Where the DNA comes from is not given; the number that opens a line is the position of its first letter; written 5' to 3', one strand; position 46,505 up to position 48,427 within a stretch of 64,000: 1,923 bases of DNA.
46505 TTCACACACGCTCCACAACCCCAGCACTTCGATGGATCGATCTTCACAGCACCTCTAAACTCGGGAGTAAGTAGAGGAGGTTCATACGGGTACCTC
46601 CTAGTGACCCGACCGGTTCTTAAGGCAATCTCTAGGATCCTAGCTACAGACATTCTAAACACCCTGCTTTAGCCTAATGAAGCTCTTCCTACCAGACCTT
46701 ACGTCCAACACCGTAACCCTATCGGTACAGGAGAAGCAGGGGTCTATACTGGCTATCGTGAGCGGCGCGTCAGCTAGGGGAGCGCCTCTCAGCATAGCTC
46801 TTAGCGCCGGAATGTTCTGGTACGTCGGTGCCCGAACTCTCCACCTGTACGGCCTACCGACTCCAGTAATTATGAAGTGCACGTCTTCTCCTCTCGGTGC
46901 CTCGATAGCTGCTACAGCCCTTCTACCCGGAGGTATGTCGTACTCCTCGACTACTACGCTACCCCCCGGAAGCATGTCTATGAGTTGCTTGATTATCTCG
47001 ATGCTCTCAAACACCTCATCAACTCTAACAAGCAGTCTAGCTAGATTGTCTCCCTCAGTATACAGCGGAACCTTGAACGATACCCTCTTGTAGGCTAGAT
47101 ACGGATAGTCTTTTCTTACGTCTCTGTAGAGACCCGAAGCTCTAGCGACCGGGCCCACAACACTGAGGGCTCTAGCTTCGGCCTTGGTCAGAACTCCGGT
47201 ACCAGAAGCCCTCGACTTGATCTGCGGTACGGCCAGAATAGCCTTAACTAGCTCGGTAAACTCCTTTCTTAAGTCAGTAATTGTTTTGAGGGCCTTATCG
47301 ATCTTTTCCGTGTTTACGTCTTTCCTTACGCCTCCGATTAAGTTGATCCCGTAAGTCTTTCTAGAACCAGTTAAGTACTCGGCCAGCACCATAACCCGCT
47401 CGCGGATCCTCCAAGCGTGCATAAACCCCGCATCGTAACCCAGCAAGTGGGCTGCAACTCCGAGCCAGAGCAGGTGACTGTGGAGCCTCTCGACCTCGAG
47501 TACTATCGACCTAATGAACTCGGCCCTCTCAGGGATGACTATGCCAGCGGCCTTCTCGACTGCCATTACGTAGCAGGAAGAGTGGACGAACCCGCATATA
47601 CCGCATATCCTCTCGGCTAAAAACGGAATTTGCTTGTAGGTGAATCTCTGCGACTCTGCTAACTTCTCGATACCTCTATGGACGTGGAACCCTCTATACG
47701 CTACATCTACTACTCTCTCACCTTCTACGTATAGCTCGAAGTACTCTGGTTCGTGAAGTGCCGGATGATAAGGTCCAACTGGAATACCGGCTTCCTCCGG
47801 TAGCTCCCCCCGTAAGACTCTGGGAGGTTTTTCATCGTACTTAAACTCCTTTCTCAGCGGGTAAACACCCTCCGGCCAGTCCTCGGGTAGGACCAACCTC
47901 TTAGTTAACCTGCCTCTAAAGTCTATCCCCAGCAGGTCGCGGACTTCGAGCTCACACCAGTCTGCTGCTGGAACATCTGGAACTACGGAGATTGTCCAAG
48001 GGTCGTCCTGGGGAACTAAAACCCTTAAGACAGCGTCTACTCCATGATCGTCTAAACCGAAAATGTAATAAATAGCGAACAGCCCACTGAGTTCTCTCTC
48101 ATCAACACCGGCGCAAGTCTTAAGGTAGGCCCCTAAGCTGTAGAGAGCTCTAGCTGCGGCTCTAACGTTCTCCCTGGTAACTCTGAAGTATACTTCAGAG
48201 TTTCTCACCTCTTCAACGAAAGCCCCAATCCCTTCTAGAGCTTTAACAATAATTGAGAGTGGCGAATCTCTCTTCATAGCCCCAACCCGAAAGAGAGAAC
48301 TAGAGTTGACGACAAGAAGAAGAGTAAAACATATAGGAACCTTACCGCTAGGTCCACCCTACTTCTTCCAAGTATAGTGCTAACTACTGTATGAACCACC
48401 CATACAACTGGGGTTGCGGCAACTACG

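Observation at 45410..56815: Mrp antiporter module joined to a hycBCDEFG-ordered [NiFe]-hydrogenase, with a GltD-like flavoprotein in the slot normally held by formate or CO dehydrogenase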

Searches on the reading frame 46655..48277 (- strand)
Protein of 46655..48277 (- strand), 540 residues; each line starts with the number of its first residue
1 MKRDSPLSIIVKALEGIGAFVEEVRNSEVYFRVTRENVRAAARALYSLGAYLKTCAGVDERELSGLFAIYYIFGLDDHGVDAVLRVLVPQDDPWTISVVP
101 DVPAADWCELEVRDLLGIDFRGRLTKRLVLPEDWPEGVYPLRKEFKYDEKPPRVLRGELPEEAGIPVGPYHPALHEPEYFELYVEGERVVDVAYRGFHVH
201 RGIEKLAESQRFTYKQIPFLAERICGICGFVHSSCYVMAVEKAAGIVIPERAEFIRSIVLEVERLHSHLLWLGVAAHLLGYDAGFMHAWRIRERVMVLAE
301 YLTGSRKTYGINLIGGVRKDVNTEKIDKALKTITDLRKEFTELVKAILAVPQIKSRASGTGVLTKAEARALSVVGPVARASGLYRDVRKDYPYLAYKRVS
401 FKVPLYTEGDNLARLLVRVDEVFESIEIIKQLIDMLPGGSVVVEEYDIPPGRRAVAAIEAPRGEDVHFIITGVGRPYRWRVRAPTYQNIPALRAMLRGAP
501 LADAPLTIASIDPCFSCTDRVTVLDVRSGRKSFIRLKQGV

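Call 5: search_protein_families(library=pfam, proteins=[window:46655-48277:-], max_evalue=0.01)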
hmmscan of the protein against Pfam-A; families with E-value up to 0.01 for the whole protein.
window:46655-48277:- (540 aa): 3 families
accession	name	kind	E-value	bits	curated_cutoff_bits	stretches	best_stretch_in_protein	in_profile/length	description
PF00346.24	Complex1_49kDa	-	4.1e-63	213.4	24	2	280-448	3-171/271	Respiratory-chain NADH dehydrogenase, 49 Kd subunit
PF00329.25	Complex1_30kDa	-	4.4e-20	72.9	22.5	1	32-149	2-122/124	Respiratory-chain NADH dehydrogenase, 30 Kd subunit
PF00374.24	NiFeSe_Hases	-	6.1e-15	55.6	25.8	1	201-271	1-69/508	Nickel-dependent hydrogenase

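Call 6: find_homologous_proteins(query=window:46655-48277:-, max_evalue=1e-20)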
Query window:46655-48277:- (540 aa): 6879 proteins with E <= 1e-20 among 8000 candidates; the best 120 are listed.
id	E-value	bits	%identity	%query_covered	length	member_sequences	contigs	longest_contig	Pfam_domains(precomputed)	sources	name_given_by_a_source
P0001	0.0e+0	1184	96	100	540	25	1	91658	PF00374.25,PF00329.26,PF00346.25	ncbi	ncbi:MAG: NADH-quinone oxidoreductase subunit C [Sulfolobales archaeon]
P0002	0.0e+0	1017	82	98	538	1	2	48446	PF00374.25,PF00329.26,PF00346.25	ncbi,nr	ncbi:MAG: NADH-quinone oxidoreductase subunit C [Sulfolobales archaeon]|nr:NADH-quinone oxidoreducta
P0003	4.3e-298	1007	82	97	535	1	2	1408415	PF00374.25,PF00329.26,PF00346.25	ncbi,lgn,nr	ncbi:MAG: NADH-quinone oxidoreductase subunit C [Sulfolobales archaeon]|nr:NADH-quinone oxidoreducta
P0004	1.2e-291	986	78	99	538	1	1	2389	PF00374.25,PF00329.26,PF00346.25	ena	-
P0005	7.0e-291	983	80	98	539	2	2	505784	PF00374.25,PF00329.26,PF00346.25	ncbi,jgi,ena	-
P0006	2.0e-290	982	79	100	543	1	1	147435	PF00374.25,PF00329.26,PF00346.25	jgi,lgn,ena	-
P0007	8.3e-290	980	79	100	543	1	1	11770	PF00374.25,PF00329.26,PF00346.25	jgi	jgi:Ni,Fe-hydrogenase III large subunit/Ni,Fe-hydrogenase III component G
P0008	2.7e-289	978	78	100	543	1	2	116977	PF00374.25,PF00329.26,PF00346.25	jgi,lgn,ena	jgi:Ni,Fe-hydrogenase III large subunit/Ni,Fe-hydrogenase III component G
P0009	4.3e-289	977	78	100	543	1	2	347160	PF00374.25,PF00329.26,PF00346.25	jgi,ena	-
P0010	7.4e-289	977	78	100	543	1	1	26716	PF00374.25,PF00329.26,PF00346.25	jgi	jgi:Ni,Fe-hydrogenase III large subunit/Ni,Fe-hydrogenase III component G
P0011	2.1e-288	975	78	100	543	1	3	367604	PF00374.25,PF00329.26,PF00346.25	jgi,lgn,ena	-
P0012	2.4e-288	975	78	100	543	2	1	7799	PF00374.25,PF00329.26,PF00346.25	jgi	-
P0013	3.1e-288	975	78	98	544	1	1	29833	PF00374.25,PF00329.26,PF00346.25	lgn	-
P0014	4.7e-282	954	76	99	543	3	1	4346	PF00374.25,PF00329.26,PF00346.25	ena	-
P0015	1.6e-281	952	77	98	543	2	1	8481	PF00374.25,PF00329.26,PF00346.25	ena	-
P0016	6.6e-281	950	75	99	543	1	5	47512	PF00374.25,PF00329.26,PF00346.25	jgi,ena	-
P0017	1.6e-279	946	76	99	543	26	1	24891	PF00374.25,PF00329.26,PF00346.25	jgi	jgi:Ni,Fe-hydrogenase III large subunit/Ni,Fe-hydrogenase III component G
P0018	3.6e-279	945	75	99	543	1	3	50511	PF00374.25,PF00329.26,PF00346.25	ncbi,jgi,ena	-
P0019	7.7e-251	851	70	97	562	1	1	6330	PF00374.25,PF00329.26,PF00346.25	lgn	-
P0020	1.2e-249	847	71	98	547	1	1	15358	PF00374.25,PF00329.26,PF00346.25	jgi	jgi:Ni,Fe-hydrogenase III large subunit/Ni,Fe-hydrogenase III component G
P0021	2.7e-249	846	70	96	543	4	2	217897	PF00374.25,PF00329.26,PF00346.25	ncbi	ncbi:MAG: NADH-quinone oxidoreductase subunit C [Zestosphaera sp.]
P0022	2.9e-247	839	68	98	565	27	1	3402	PF00374.25,PF00329.26,PF00346.25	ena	-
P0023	2.7e-244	830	69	96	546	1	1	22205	PF00374.25,PF00329.26,PF00346.25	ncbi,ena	-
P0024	4.2e-244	829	67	98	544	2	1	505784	PF00374.25,PF00329.26,PF00346.25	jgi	-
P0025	2.7e-243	826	69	98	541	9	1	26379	PF00374.25,PF00329.26,PF00346.25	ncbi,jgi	-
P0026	4.1e-242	822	69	95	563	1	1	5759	PF00374.25,PF00329.26,PF00346.25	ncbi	-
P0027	2.4e-241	820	66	98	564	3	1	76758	PF00374.25,PF00329.26,PF00346.25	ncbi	-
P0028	7.6e-241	818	67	98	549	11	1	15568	PF00374.25,PF00329.26,PF00346.25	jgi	-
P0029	4.0e-240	816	67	98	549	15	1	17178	PF00374.25,PF00329.26,PF00346.25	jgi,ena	-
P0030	1.4e-239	814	69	95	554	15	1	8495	PF00374.25,PF00329.26,PF00346.25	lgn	-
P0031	3.3e-239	813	67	99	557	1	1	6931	PF00374.25,PF00329.26,PF00346.25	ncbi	-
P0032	4.6e-239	812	65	100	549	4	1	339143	PF00374.25,PF00329.26,PF00346.25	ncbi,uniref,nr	ncbi:NADH-quinone oxidoreductase subunit C [Ignisphaera sp. 4213-co]|uniref:NADH-quinone oxidoreduct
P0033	5.0e-239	812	67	98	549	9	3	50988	PF00374.25,PF00329.26,PF00346.25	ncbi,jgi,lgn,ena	-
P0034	7.6e-239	812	68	95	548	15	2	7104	PF00374.25,PF00329.26,PF00346.25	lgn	-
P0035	3.7e-238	809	66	97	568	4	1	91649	PF00374.25,PF00329.26,PF00346.25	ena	-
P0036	9.2e-236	801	68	92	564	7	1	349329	PF00374.25,PF00329.26,PF00346.25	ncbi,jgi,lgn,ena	-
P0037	3.2e-235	800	67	95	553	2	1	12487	PF00374.25,PF00329.26,PF00346.25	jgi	jgi:Ni,Fe-hydrogenase III large subunit/Ni,Fe-hydrogenase III component G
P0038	3.5e-235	800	65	97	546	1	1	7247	PF00374.25,PF00329.26,PF00346.25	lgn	-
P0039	8.9e-234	795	65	98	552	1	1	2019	PF00374.25,PF00329.26,PF00346.25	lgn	-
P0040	3.2e-233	793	65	98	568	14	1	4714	PF00374.25,PF00329.26,PF00346.25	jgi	-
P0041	8.2e-233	792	65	97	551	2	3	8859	PF00374.25,PF00329.26,PF00346.25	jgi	-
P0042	4.5e-232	789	66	98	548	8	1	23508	PF00374.25,PF00329.26,PF00346.25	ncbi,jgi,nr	ncbi:MAG: NADH-quinone oxidoreductase subunit C [Desulfurococcaceae archaeon]|nr:NADH-quinone oxidor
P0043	4.1e-231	786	66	98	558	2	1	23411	PF00374.25,PF00329.26,PF00346.25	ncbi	-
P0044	2.3e-229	780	66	99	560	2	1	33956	PF00374.25,PF00329.26,PF00346.25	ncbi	-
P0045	9.0e-229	778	67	94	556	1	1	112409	PF00374.25,PF00329.26,PF00346.25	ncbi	-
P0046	2.0e-228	777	65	98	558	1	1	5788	PF00374.25,PF00329.26,PF00346.25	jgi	-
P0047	4.4e-228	776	65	98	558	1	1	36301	PF00374.25,PF00329.26,PF00346.25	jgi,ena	-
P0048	1.0e-227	775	66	98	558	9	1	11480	PF00374.25,PF00329.26,PF00346.25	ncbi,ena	-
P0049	1.3e-227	775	65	98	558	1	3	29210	PF00374.25,PF00329.26,PF00346.25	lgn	-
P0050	1.3e-227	775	67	94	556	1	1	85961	PF00374.25,PF00329.26,PF00346.25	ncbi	-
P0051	1.9e-227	774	65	98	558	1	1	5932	PF00374.25,PF00329.26,PF00346.25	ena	-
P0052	2.9e-227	773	66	98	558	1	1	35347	PF00374.25,PF00329.26,PF00346.25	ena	-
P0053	6.6e-227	772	64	96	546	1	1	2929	PF00374.25,PF00329.26,PF00346.25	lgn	-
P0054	3.3e-226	770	66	97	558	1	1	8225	PF00374.25,PF00329.26,PF00346.25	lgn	-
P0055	2.7e-225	767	64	99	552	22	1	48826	PF00374.25,PF00329.26,PF00346.25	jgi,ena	-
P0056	5.8e-225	766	66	94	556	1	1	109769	PF00374.25,PF00329.26,PF00346.25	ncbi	-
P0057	4.6e-224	763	65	97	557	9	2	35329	PF00374.25,PF00329.26,PF00346.25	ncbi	-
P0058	1.4e-223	761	63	98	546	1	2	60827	PF00374.25,PF00329.26,PF00346.25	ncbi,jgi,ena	-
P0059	1.8e-223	761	64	95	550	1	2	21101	PF00374.25,PF00329.26,PF00346.25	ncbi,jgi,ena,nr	ncbi:MAG: hydrogenase large subunit [Thermoprotei archaeon]|nr:MAG: hydrogenase large subunit [Therm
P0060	2.5e-223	760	64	94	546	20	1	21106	PF00374.25,PF00329.26,PF00346.25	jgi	-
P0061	4.2e-222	756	64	97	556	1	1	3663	PF00374.25,PF00329.26,PF00346.25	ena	-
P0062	4.6e-222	756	63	96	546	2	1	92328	PF00374.25,PF00329.26,PF00346.25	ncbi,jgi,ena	-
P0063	8.5e-221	752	63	96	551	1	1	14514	PF00374.25,PF00329.26,PF00346.25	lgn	-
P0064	8.9e-221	752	65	96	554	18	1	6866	PF00374.25,PF00329.26,PF00346.25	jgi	jgi:Ni,Fe-hydrogenase III large subunit/Ni,Fe-hydrogenase III component G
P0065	4.4e-220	750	62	96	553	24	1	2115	PF00374.25,PF00329.26,PF00346.25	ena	-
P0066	7.8e-220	749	63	95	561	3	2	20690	PF00374.25,PF00329.26,PF00346.25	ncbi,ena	-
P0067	2.2e-219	747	62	97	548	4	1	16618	PF00374.25,PF00329.26,PF00346.25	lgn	-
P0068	2.5e-218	744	62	97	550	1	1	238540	PF00374.25,PF00329.26,PF00346.25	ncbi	-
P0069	1.5e-217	741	60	99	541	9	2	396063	PF00374.25,PF00329.26,PF00346.25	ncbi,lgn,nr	ncbi:MAG: NADH-quinone oxidoreductase subunit C [Desulfurococcaceae archaeon]|nr:NADH-quinone oxidor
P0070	4.6e-217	740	61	99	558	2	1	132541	PF00374.25,PF00329.26,PF00346.25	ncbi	-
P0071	6.8e-217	739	61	98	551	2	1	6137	PF00374.25,PF00329.26,PF00346.25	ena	-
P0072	9.3e-217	739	61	97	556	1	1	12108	PF00374.25,PF00329.26,PF00346.25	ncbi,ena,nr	ncbi:MAG: NADH-quinone oxidoreductase subunit C [Staphylothermus sp.]|nr:NADH-quinone oxidoreductase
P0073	9.4e-217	739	61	98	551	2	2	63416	PF00374.25,PF00329.26,PF00346.25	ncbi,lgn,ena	-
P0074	1.5e-216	738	67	88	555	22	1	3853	PF00374.25,PF00329.26,PF00346.25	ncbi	ncbi:MAG: NADH-quinone oxidoreductase subunit C [Desulfurococcaceae archaeon]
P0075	2.8e-216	737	63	93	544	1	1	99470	PF00374.25,PF00329.26,PF00346.25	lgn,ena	-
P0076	4.5e-216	736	62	98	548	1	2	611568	PF00374.25,PF00329.26,PF00346.25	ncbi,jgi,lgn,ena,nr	ncbi:MAG: hydrogenase 3 large subunit [Desulfurococcales archaeon ex4484_58]|nr:MAG: hydrogenase 3 l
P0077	4.7e-216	736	66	87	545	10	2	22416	PF00374.25,PF00329.26,PF00346.25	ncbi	ncbi:MAG: NADH-quinone oxidoreductase subunit C [Thermosphaera sp.]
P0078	8.1e-216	736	63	94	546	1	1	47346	PF00374.25,PF00329.26,PF00346.25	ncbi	-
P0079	1.3e-215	735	61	99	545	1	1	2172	PF00374.25,PF00329.26,PF00346.25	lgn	-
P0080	3.4e-215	734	63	95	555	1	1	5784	PF00374.25,PF00329.26,PF00346.25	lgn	-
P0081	1.0e-214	732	65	90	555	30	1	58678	PF00374.25,PF00329.26,PF00346.25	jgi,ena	-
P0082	1.6e-214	731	62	96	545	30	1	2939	PF00374.25,PF00329.26,PF00346.25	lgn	-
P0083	4.6e-214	730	63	94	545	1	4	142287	PF00374.25,PF00329.26,PF00346.25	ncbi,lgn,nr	ncbi:MAG: NADH-quinone oxidoreductase subunit C [Desulfurococcus sp.]|nr:NADH-quinone oxidoreductase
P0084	7.6e-214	729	62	95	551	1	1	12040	PF00374.25,PF00329.26,PF00346.25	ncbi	-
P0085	1.5e-213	728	62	95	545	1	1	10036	PF00374.25,PF00329.26,PF00346.25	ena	-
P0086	9.9e-213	725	62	95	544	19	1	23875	PF00374.25,PF00329.26,PF00346.25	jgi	jgi:Ni,Fe-hydrogenase III large subunit/Ni,Fe-hydrogenase III component G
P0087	1.2e-212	725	62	94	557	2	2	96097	PF00374.25,PF00329.26,PF00346.25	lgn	-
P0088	4.9e-212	723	65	89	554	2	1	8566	PF00374.25,PF00329.26,PF00346.25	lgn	-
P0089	5.0e-212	723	64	91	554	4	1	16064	PF00374.25,PF00329.26,PF00346.25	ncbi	-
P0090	5.4e-212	723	60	100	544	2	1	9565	PF00374.25,PF00329.26,PF00346.25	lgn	-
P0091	7.3e-212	723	64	93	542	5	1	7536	PF00374.25,PF00329.26,PF00346.25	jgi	-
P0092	2.9e-211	721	62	95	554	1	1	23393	PF00374.25,PF00329.26,PF00346.25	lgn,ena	-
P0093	5.4e-211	720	63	94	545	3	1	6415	PF00374.25,PF00329.26,PF00346.25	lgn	-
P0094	6.5e-211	719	66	90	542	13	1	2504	PF00374.25,PF00329.26,PF00346.25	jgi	jgi:Ni,Fe-hydrogenase III large subunit/Ni,Fe-hydrogenase III component G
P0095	9.2e-211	719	61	97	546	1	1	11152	PF00374.25,PF00329.26,PF00346.25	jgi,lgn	-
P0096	2.4e-210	718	60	96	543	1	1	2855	PF00374.25,PF00329.26,PF00346.25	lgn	-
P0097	3.6e-210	717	66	91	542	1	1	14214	PF00374.25,PF00329.26,PF00346.25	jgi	jgi:Ni,Fe-hydrogenase III large subunit/Ni,Fe-hydrogenase III component G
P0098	5.2e-210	716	63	92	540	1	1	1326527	PF00374.25,PF00329.26,PF00346.25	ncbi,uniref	ncbi:hydrogenase large subunit [Thermogladius sp. 4427co]|uniref:hydrogenase large subunit n=1 Tax=T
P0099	5.4e-210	716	61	96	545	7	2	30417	PF00374.25,PF00329.26,PF00346.25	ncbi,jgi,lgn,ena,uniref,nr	ncbi:NADH-quinone oxidoreductase subunit C [Desulfurococcus amylolyticus]|uniref:NADH-quinone oxidor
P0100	5.9e-210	716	59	98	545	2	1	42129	PF00374.25,PF00329.26,PF00346.25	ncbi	-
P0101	2.3e-209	714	60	96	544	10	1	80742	PF00374.25,PF00329.26,PF00346.25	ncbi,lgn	-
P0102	3.5e-209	714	60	95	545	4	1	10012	PF00374.25,PF00329.26,PF00346.25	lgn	-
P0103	4.2e-209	713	66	90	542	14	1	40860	PF00374.25,PF00329.26,PF00346.25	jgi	jgi:Ni,Fe-hydrogenase III large subunit/Ni,Fe-hydrogenase III component G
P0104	5.4e-209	713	61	94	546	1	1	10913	PF00374.25,PF00329.26,PF00346.25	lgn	-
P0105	6.4e-209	713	61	95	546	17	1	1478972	PF00374.25,PF00329.26,PF00346.25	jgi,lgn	jgi:formate hydrogenlyase subunit 5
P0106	2.8e-208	711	62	93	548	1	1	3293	PF00374.25,PF00329.26,PF00346.25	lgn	-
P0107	3.4e-208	710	59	96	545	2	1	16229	PF00374.25,PF00329.26,PF00346.25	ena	-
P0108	4.4e-208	710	62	92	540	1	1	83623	PF00374.25,PF00329.26,PF00346.25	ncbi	ncbi:MAG: NADH-quinone oxidoreductase subunit C [Desulfurococcaceae archaeon]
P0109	4.8e-208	710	62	92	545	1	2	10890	PF00374.25,PF00329.26,PF00346.25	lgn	-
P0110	6.3e-208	710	62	94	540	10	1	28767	PF00374.25,PF00329.26,PF00346.25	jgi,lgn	jgi:Ni,Fe-hydrogenase III large subunit/Ni,Fe-hydrogenase III component G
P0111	8.4e-208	709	62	93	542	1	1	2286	PF00374.25,PF00329.26,PF00346.25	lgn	-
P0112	1.4e-207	708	60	94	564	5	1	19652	PF00374.25,PF00329.26,PF00346.25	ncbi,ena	-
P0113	1.8e-207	708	62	90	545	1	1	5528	PF00374.25,PF00329.26,PF00346.25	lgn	-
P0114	7.5e-207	706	60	97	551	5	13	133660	PF00374.25,PF00329.26,PF00346.25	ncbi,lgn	ncbi:MAG: NADH-quinone oxidoreductase subunit C [Desulfurococcaceae archaeon]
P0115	1.1e-206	706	60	96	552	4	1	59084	PF00374.25,PF00329.26,PF00346.25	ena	-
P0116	1.3e-206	705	60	92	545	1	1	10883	PF00374.25,PF00329.26,PF00346.25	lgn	-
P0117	6.2e-206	703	62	91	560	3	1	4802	PF00374.25,PF00329.26,PF00346.25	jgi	-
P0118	6.3e-206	703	61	96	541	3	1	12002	PF00374.25,PF00329.26,PF00346.25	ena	-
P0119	1.2e-205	702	63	90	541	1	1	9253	PF00374.25,PF00329.26,PF00346.25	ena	-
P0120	2.2e-205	701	62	93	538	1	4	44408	PF00374.25,PF00329.26,PF00346.25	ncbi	ncbi:MAG: NADH-quinone oxidoreductase subunit C [Desulfurococcaceae archaeon]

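Call 17: find_related_loci(query=A1, collection=genome_contigs, flank=10000)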
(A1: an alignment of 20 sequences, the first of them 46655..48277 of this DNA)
Query A1 (540 aa) in genome_contigs; peptide patterns used: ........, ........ (x = any residue, [..] = any of these).
599 stretches matched a pattern (row limit reached: there are more); 589 encode a relative of the query (tblastn E <= 1e-3); the best 80 are kept; 80 distinct loci.
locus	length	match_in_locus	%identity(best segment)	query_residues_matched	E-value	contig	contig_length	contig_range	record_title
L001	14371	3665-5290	68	9-539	0e+0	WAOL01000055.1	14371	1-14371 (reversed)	MAG: Desulfurococcales archaeon isolate S143_97_esom k151_415553, whole genome shotgun sequence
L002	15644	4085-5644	69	18-537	0e+0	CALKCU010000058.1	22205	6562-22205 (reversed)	MAG: uncultured Sulfolobales archaeon isolate S1_Bin_METABAT__331_1 genome assembly, contig: c_000001169212, whole genom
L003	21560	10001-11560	67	10-529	0e+0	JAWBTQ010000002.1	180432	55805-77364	MAG: Sulfolobales archaeon isolate JZ-1_201709_bins_45 JZ-1_201709_bins_45_scaffold_2, whole genome shotgun sequence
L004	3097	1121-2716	66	8-535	0e+0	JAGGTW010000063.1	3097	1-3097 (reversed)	MAG: Desulfurococcales archaeon isolate AUK058 PB_MBMC_012_c_000000000088, whole genome shotgun sequence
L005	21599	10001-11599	63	1-531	0e+0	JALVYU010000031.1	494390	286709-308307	MAG: Desulfurococcales archaeon isolate T10_maxbin2_scaf2bin.134 T10_NODE_2_length_494390_cov_35.050066, whole genome sh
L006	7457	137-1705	62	10-530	0e+0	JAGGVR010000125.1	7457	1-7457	MAG: Staphylothermus sp. isolate AUK105 PB_MBMC_059_c_000000000174, whole genome shotgun sequence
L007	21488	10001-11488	65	38-530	0e+0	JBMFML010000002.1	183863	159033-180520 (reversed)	MAG: Desulfurococcaceae archaeon isolate KM4337-20 NODE_2_length_183863_cov_6.428390, whole genome shotgun sequence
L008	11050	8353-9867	60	38-540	0e+0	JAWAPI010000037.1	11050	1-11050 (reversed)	MAG: Desulfurococcaceae archaeon isolate SZTDM-1c_201709_bins_76 SZTDM-1c_201709_bins_76_scaffold_37, whole genome shotg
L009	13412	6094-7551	62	52-531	0e+0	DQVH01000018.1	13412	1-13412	MAG TPA_asm: Desulfurococcales archaeon isolate SZUA-1508 k95_284962, whole genome shotgun sequence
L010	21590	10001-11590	59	8-529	0e+0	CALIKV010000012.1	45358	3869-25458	MAG: uncultured Sulfolobales archaeon isolate S1_Bin_MAXBIN__196_sub_1 genome assembly, contig: c_000000473055, whole ge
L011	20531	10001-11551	58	20-529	0e+0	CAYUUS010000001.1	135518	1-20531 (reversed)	MAG TPA_asm: uncultured Ignisphaera sp. isolate SRP104967_co1_57 genome assembly, contig: NODE_16_length_135518_cov_325.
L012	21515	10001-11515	57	33-530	0e+0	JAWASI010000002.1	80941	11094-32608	MAG: Ignisphaera sp. isolate ZMQR_201705_bins_30 ZMQR_201705_bins_30_scaffold_2, whole genome shotgun sequence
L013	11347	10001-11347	65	25-472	0e+0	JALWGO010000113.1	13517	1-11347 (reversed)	MAG: Thermoprotei archaeon isolate T11_metabat2_scaf2bin.179 T11_NODE_1953_length_13517_cov_3.466617, whole genome shotg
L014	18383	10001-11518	58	41-538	0e+0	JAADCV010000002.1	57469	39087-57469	MAG: Thermoproteota archaeon isolate L_MaxBin.041 contig-127_234, whole genome shotgun sequence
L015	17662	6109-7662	54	22-531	0e+0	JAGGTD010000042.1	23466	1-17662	MAG: Thaumarchaeota archaeon isolate AUK039 PB_MANV_039_c_000000000127, whole genome shotgun sequence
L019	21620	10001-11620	50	7-538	1e-176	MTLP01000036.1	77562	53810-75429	MAG: Thermococcus sp. JdFR-02 JGI24019J35510_1000105, whole genome shotgun sequence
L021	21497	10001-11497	53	45-538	5e-162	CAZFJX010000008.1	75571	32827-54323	MAG TPA_asm: uncultured Desulfurococcales archaeon isolate SRP141552_co1_29 genome assembly, contig: NODE_106_length_755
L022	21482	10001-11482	51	30-531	2e-161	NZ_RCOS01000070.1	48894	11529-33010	Candidatus Methanodesulfokora washburnensis strain MDKW Ga0080004_1118928, whole genome shotgun sequence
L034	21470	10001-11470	51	52-530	2e-153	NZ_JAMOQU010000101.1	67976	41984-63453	MAG: Thermococcus sp. isolate 4561-380_maxbin2_scaf2bin.010 4561-380_scaffold_63_c1, whole genome shotgun sequence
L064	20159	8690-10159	48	52-530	4e-146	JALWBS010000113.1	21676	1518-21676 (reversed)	MAG: Desulfurococcales archaeon isolate T10_metabat2_scaf2bin.158 T10_NODE_602_length_21676_cov_26.188408, whole genome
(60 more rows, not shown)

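Call 22: search_protein_families(library=ncbifam, proteins=[window:46655-48277:-], max_evalue=0.00001)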
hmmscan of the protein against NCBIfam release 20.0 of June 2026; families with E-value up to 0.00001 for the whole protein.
window:46655-48277:- (540 aa): 23 families
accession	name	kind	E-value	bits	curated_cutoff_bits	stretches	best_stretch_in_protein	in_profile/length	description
NF004739.1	PRK06075.1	equivalog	5.6e-90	301.9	360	2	166-450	4-287/384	NADH-quinone oxidoreductase subunit D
TIGR01962.1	NuoD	equivalog_domain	8.8e-75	252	459.35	2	165-448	5-286/386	NADH dehydrogenase (quinone) subunit D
NF040602.1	F420_dehyd_FpoD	exception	1.9e-74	250.9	600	1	162-520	7-372/372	F420H2 dehydrogenase subunit FpoD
NF009808.0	PRK13292.1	equivalog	3.9e-70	236.7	1156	2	68-446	298-689/791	NADH-quinone oxidoreductase subunit B/C/D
NF008974.0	PRK12322.1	equivalog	6.7e-70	235.9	522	1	161-515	5-361/366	NADH-quinone oxidoreductase subunit D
NF008728.0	PRK11742.1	equivalog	2.2e-64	217.9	840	2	167-445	219-495/598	NADH-quinone oxidoreductase subunit C/D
NF005649.0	PRK07415.1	equivalog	5.9e-55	186.9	583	1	165-441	13-288/394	NAD(P)H-quinone oxidoreductase subunit H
TIGR03295.1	frhA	equivalog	3.2e-25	88.9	392.5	2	199-350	39-195/412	coenzyme F420 hydrogenase subunit alpha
NF033181.1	NiFeSe_hydrog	equivalog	2.2e-15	56.5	600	1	181-271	19-106/507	nickel-dependent hydrogenase large subunit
NF045518.1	H2_NiFeSe_large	exception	5.5e-13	48.6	780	1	181-271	19-106/485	NiFeSe hydrogenase large subunit HysA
TIGR01961.1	NuoC_fam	subfamily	2.3e-12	47.5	122.45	1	33-147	5-120/122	NADH (or F420H2) dehydrogenase, subunit C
NF009141.0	PRK12494.1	equivalog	1.1e-10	41.6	175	1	31-145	46-163/175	NAD(P)H-quinone oxidoreductase subunit J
NF040828.1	sulfhyd_ShyA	equivalog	2.1e-10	40.1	700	1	181-314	18-160/415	NAD(P)-dependent hydrogenase/sulfhydrogenase 2 subunit alpha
NF004737.0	PRK06074.2-4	equivalog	3.5e-10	40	144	1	29-148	14-127/150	NADH-quinone oxidoreductase subunit C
NF007778.0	PRK10467.1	equivalog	3.9e-10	38.6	969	1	189-270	27-106/567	hydrogenase 2 large subunit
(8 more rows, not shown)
